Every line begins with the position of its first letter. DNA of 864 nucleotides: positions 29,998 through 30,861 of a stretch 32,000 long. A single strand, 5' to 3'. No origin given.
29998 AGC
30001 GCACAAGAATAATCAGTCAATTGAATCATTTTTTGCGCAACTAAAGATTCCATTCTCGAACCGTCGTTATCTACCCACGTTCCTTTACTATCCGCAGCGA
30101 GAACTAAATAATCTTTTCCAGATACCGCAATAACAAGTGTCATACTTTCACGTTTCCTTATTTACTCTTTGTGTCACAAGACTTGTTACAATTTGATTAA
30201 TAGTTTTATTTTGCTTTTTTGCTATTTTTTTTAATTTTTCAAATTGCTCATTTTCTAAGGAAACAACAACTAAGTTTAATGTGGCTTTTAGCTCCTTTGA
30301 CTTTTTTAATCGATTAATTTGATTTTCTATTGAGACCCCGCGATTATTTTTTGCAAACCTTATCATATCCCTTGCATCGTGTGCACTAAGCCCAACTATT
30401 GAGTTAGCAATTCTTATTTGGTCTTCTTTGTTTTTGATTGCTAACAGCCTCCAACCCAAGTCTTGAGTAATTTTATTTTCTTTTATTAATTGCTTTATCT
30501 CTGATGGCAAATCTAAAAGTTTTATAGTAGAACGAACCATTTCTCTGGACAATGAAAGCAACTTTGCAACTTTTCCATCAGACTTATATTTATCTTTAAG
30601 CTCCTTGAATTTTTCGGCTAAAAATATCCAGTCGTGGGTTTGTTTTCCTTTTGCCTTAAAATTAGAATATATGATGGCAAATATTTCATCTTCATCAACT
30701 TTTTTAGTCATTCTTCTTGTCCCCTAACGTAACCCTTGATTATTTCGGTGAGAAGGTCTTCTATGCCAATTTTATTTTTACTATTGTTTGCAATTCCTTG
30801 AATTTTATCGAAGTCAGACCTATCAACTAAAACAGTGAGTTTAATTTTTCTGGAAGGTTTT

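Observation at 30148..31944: Three ribbon-helix-helix-like modules and three copies of a ParB helix motif within one operon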

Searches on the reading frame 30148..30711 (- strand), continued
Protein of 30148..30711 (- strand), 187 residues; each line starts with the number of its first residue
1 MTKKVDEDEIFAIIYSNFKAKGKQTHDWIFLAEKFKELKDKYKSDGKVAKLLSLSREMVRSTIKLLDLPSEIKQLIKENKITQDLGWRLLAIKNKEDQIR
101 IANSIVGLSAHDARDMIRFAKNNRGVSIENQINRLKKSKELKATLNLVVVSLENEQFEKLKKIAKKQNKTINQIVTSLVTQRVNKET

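Call 38: fold_search(model_id=the predicted structure, library=pdb)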
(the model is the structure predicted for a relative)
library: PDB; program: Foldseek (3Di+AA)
matches with E <= 10: 174; with E <= 0.001: 13
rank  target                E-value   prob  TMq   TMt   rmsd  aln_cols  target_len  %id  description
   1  7o0n_A                1.7e-04  1.00  0.48  0.46   9.1       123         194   21  Crystal structure of a ParB E93A mutant from Myxococcus xanthus bound to CDP and monothiophosphate (released 2021-09-15)
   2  7bnk_B                2.1e-04  1.00  0.48  0.47   9.3       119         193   20  Crystal structure of ParB from Myxococcus xanthus bound to CDP and Monothiophosphate (released 2021-09-08)
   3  7bnr_A                3.3e-04  1.00  0.49  0.47   9.2       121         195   20  Crystal structure of a ParB Q52A mutant from Myxococcus xanthus bound to CTPyS (released 2021-09-08)
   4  7bnk_A                3.3e-04  1.00  0.48  0.46   9.3       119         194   20  Crystal structure of ParB from Myxococcus xanthus bound to CDP and Monothiophosphate (released 2021-09-08)
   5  7ng0                  5.2e-04  1.00  0.51  0.48   1.8       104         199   20  Crystal structure of N- and C-terminally truncated Geobacillus thermoleovorans nucleoid occlusion protein Noc (released 2021-02-17)
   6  6y93_A                5.5e-04  1.00  0.44  0.76   6.1       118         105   18  Crystal structure of the DNA-binding domain of the Nucleoid Occlusion Factor (Noc) complexed to the Noc-binding site ( (released 2020-08-05)
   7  7ol9_B                6.1e-04  1.00  0.42  0.39   9.1       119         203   18  Crystal structure of C-terminally truncated Bacillus subtilis nucleoid occlusion protein (Noc) complexed to the Noc-bi (released 2022-03-09)
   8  4umk_B                6.1e-04  1.00  0.48  0.49   4.3       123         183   27  The complex of Spo0J and parS DNA in chromosomal partition system (released 2015-05-13)
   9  6sdk_A                6.4e-04  1.00  0.50  0.47   9.3       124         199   21  Crystal structure of bacterial ParB dimer bound to CDP (released 2019-10-23)
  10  7bnr_B                6.8e-04  1.00  0.49  0.47   9.2       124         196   19  Crystal structure of a ParB Q52A mutant from Myxococcus xanthus bound to CTPyS (released 2021-09-08)
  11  4umk_D                7.6e-04  1.00  0.46  0.49   4.4       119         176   26  The complex of Spo0J and parS DNA in chromosomal partition system (released 2015-05-13)
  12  6y93_B                8.0e-04  1.00  0.47  0.73   7.3       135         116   17  Crystal structure of the DNA-binding domain of the Nucleoid Occlusion Factor (Noc) complexed to the Noc-binding site ( (released 2020-08-05)
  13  7ol9_A                9.5e-04  1.00  0.43  0.41  11.7       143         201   17  Crystal structure of C-terminally truncated Bacillus subtilis nucleoid occlusion protein (Noc) complexed to the Noc-bi (released 2022-03-09)
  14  7nfu_A                1.1e-03  1.00  0.47  0.40   7.7       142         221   17  Crystal structure of C-terminally truncated Geobacillus thermoleovorans nucleoid occlusion protein Noc (released 2021-02-17)
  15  7nfu_B                1.5e-03  1.00  0.46  0.40   7.9       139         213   19  Crystal structure of C-terminally truncated Geobacillus thermoleovorans nucleoid occlusion protein Noc (released 2021-02-17)
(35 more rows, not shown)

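Call 67: find_related_loci(query=A1, collection=genome_contigs, flank=10000)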
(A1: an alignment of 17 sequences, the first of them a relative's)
Query A1 (187 aa) in genome_contigs; peptide patterns used: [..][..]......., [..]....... (x = any residue, [..] = any of these).
59 stretches matched a pattern; 2 encode a relative of the query (tblastn E <= 1e-3); 2 distinct loci.
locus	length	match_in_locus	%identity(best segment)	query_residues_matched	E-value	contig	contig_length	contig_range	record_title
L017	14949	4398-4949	57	1-184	2e-68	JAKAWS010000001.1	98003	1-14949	MAG: Candidatus Micrarchaeota archaeon isolate YP4.bin78 NODE_308_length_98003_cov_3.475816, whole genome shotgun sequen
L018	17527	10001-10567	58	1-185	2e-62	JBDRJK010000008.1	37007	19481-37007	MAG: Candidatus Aenigmatarchaeota archaeon isolate MEGAHIT-group-1.649 k141_7320063, whole genome shotgun sequence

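Call 88: find_related_loci(query=A1, collection=viral_contigs, flank=10000)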
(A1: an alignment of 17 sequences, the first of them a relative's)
Query A1 (187 aa) in viral_contigs; peptide patterns used: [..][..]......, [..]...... (x = any residue, [..] = any of these).
7 stretches matched a pattern, but none encodes a relative of the query by tblastn (E <= 1e-3).

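Call 92: search_protein_families(library=pfam, proteins=[L001:12238-12423:-], max_evalue=0.01)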
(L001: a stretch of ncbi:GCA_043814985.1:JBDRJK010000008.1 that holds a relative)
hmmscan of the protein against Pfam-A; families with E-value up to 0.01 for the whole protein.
L001:12238-12423:- (61 aa): 0 families

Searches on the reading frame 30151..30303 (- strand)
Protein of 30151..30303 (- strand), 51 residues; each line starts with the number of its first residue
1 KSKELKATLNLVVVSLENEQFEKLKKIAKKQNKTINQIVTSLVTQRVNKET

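Call 9: search_protein_families(library=pfam, proteins=[window:30151-30303:-], max_evalue=10)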
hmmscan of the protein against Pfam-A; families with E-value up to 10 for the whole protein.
seq(51 aa): 4 families
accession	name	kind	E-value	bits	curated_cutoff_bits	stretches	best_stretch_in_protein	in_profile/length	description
PF13467.12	RHH_4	-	8e-05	23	25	1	14-47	15-48/67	Ribbon-helix-helix domain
PF19891.5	DUF6364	-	0.0057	17.5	27.3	1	14-45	7-38/70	Family of unknown function (DUF6364)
PF20867.3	UVSSA_N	-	0.018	15.1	23.8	1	15-46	19-50/142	UVSSA N-terminal domain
PF06657.18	Cep57_MT_bd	-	0.044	14.7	31.3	1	2-44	6-47/77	Centrosome microtubule-binding domain of Cep57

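Call 31: search_solved_structures(query=A3, max_evalue=10, show_alignments=3)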
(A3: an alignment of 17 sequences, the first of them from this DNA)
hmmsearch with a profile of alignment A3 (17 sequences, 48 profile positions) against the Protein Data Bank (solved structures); distinct sequences matched with E-value up to 10: 15.
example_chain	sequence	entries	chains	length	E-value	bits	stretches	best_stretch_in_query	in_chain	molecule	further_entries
1x93_A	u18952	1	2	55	0.028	17.5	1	11-32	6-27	hypothetical protein HP0222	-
9wa8_A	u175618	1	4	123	0.053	16.6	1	10-44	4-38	Anti-CRISPR protein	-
7w5z_B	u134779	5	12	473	0.057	16.5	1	13-40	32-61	Protein phosphatase 2C, putative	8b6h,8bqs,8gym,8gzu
4hv0_A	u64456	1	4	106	0.061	16.4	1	11-42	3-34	AvtR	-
5mfi_A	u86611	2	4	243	0.1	15.7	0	19-36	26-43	YIII(Dq.V2)4CqI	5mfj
7uek_A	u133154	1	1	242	0.28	14.3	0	14-27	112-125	OT3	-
4d4e_A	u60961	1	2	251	0.32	14.1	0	19-36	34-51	ARMADILLO REPEAT PROTEIN ARM00016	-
8hdv_A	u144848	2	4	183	0.36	13.9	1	12-43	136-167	De novo design cavitated protein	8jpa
1p94_A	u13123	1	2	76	0.64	13.1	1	12-47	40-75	plasmid partition protein ParG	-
4me7_E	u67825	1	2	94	0.82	12.8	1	19-47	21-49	Antitoxin EndoAI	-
4d49_A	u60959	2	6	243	0.94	12.6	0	19-36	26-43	ARMADILLO REPEAT PROTEIN ARM00027 | YIII(Dq.V1)4CPAF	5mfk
6z1p_Bg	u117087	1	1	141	2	11.6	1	12-31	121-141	Ribosomal protein S6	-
5mfb_A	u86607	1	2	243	2.2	11.5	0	19-36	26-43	YIII(Dq)4CqI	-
8tl7_A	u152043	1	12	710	4.2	10.5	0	19-44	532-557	Computationally designed protein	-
4aai_A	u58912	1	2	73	6.4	9.9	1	12-47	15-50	ORF E73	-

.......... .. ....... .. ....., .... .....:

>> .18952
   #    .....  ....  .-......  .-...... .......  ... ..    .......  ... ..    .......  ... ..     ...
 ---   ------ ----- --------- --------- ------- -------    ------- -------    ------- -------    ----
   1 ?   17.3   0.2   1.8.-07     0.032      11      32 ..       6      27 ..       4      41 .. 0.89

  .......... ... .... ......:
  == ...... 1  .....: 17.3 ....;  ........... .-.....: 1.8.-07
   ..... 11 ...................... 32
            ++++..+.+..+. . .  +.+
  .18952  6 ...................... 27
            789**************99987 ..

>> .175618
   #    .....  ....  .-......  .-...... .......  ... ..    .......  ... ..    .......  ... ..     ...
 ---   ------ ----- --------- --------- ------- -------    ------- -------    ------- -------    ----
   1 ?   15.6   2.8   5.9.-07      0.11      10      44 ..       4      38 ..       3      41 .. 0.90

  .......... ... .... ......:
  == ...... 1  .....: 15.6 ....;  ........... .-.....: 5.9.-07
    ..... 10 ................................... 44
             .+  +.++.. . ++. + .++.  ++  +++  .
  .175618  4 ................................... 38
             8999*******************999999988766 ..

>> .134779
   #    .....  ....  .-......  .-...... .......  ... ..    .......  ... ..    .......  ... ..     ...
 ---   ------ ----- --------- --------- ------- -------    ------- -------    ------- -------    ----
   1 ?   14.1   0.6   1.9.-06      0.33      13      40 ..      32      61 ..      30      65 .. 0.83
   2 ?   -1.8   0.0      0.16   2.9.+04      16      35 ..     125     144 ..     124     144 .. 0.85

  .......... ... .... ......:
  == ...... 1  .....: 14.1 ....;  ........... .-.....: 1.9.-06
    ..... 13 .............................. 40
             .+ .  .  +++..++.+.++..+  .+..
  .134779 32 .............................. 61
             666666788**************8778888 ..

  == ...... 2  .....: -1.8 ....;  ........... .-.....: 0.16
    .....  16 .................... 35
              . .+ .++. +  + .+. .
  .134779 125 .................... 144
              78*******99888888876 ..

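Call 33: search_protein_families(library=pfam, alignment_id=A3, max_evalue=0.1)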
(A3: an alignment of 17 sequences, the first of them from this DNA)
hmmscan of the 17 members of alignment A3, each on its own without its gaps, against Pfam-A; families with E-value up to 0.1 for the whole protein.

A. member 1, seq(48 aa): 3 families
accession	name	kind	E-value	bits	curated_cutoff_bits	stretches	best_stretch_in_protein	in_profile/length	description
PF13467.12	RHH_4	-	7e-05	23.2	25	1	11-44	15-48/67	Ribbon-helix-helix domain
PF19891.5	DUF6364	-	0.0049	17.8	27.3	1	11-45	7-39/70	Family of unknown function (DUF6364)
PF20867.3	UVSSA_N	-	0.016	15.2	23.8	1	12-43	19-50/142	UVSSA N-terminal domain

B. families by the number of members that match (of 17 scanned): 24 families
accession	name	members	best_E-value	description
PF13467.12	RHH_4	8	7e-05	Ribbon-helix-helix domain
PF16777.11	RHH_7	8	0.00018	Transcriptional regulator, RHH-like, CopG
PF20915.2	VPg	5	0.015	Viral genome-linked protein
PF01402.27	RHH_1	4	0.0022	Ribbon-helix-helix protein, copG family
PF09274.16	ParG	3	0.0021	ParG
PF02697.20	VAPB_antitox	3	0.0047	Putative antitoxin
PF23309.1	DUF7083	3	0.019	Domain of unknown function (DUF7083)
PF19891.5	DUF6364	2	0.0049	Family of unknown function (DUF6364)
PF07878.17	RHH_5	2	0.0074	CopG-like RHH_1 or ribbon-helix-helix domain, RHH_5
PF23854.1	DUF7217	2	0.01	Domain of unknown function (DUF7217)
PF21983.2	NikA-like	1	0.0091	Mobilization protein NikA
PF20867.3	UVSSA_N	1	0.016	UVSSA N-terminal domain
PF22180.2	RH3_dom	1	0.027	RH3 domain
PF23285.1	DUF7078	1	0.029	Domain of unknown function (DUF7078)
PF21432.3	56B_RHH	1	0.03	56B-like, Ribbon-helix-helix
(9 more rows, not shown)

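Call 81: search_solved_structures(query=A10, max_evalue=10, show_alignments=3)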
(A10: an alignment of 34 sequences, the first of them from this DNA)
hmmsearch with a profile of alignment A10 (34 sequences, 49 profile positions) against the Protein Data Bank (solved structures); distinct sequences matched with E-value up to 10: 17.
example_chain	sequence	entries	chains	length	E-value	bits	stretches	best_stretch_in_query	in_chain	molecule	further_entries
4hv0_A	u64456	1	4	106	7.9e-05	25.8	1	12-44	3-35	AvtR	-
1p94_A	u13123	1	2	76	0.01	19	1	28-48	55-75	plasmid partition protein ParG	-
9wa8_A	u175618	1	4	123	0.014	18.6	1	9-45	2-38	Anti-CRISPR protein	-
1x93_A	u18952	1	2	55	0.027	17.7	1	10-33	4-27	hypothetical protein HP0222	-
2ki0_A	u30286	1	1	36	0.12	15.6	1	16-33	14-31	DS119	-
7bqq_A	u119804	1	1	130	0.16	15.2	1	17-40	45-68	Gogy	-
9uaj_C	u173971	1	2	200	0.29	14.3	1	6-31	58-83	Perivitellin ovorubin-1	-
6l0o_A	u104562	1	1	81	0.39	14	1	18-36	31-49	DNA helicase MCM8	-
2k9i_A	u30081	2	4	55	0.44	13.8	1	9-47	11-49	Uncharacterized protein ORF56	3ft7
4me7_E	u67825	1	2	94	0.56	13.4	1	8-48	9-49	Antitoxin EndoAI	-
5oho_A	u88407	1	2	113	0.68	13.2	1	8-23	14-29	Transcription elongation factor SPT5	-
6eqy_A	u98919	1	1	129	0.94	12.7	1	8-23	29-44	Transcription elongation factor SPT5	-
2cpg_A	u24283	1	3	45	0.94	12.7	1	10-45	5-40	TRANSCRIPTIONAL REPRESSOR COPG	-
3nlc_A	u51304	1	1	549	0.96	12.7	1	6-38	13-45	Uncharacterized protein VP0956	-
1b28_A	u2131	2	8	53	1.7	11.9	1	15-41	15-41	PROTEIN (REGULATORY PROTEIN ARC) | ARC REPRESSOR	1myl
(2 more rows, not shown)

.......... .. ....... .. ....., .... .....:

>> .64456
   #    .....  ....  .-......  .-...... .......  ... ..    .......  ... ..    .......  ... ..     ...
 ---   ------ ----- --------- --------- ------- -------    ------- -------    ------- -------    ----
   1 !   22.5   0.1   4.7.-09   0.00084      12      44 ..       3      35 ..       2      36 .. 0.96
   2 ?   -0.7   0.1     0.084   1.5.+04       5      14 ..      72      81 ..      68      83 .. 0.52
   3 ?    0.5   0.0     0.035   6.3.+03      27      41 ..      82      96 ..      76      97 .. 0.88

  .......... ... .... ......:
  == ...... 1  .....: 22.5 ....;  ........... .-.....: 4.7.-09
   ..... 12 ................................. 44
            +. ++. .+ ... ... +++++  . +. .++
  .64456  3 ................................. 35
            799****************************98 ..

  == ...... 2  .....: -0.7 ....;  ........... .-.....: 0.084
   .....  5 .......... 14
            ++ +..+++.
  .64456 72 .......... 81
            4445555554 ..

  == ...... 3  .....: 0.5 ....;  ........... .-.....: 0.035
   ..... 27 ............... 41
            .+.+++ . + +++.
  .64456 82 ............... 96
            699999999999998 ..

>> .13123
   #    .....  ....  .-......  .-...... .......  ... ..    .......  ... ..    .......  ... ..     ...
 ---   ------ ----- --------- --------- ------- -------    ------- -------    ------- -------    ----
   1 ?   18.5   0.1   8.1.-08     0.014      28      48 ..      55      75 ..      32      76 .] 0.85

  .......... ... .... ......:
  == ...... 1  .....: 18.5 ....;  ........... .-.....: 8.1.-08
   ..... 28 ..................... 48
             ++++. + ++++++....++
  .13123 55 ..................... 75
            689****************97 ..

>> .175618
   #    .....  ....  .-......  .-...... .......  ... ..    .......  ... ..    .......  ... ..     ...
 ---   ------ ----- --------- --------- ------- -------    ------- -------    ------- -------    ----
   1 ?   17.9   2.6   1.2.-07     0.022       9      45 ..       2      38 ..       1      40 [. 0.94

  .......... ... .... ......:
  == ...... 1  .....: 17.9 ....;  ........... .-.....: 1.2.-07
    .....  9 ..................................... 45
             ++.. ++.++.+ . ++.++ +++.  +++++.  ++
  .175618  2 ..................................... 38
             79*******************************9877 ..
